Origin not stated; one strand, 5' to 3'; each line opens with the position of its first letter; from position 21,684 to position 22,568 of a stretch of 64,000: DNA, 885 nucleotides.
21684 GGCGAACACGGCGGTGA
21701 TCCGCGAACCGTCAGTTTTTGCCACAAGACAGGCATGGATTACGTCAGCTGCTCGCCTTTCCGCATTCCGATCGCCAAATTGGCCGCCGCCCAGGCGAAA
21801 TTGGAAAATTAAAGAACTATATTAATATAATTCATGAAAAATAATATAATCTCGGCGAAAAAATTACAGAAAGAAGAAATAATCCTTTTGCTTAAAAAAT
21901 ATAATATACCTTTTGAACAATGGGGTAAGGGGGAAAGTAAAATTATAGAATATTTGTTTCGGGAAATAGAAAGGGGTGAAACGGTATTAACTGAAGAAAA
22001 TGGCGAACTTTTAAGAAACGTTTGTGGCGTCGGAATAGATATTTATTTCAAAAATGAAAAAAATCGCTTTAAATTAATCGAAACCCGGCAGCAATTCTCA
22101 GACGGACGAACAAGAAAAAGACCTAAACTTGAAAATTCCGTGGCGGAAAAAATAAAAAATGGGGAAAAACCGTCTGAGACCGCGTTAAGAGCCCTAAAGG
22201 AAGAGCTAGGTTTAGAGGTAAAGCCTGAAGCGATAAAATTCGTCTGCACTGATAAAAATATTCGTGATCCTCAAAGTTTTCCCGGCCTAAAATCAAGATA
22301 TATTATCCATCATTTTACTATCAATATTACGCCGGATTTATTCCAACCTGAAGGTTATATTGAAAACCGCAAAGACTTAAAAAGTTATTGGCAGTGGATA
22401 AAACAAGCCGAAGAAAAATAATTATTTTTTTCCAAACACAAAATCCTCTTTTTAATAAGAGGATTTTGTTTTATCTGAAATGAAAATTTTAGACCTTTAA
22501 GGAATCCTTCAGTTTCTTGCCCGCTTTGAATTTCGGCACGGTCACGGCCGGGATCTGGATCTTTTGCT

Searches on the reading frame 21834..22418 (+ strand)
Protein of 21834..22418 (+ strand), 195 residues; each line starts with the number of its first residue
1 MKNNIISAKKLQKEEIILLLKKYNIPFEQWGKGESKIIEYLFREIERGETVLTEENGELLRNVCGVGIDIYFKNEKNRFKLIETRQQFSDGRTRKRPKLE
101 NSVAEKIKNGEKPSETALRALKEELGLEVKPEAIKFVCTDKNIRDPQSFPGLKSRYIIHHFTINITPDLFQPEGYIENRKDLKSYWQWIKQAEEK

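Call 53: search_protein_families(library=pfam, proteins=[window:21834-22418:+], max_evalue=0.001)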
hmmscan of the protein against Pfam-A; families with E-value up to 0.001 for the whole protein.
window:21834-22418:+ (195 aa): 1 family
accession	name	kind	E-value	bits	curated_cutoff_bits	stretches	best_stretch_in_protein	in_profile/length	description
PF00293.34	NUDIX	-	7.2e-09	36.2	21.1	1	67-185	5-110/134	NUDIX domain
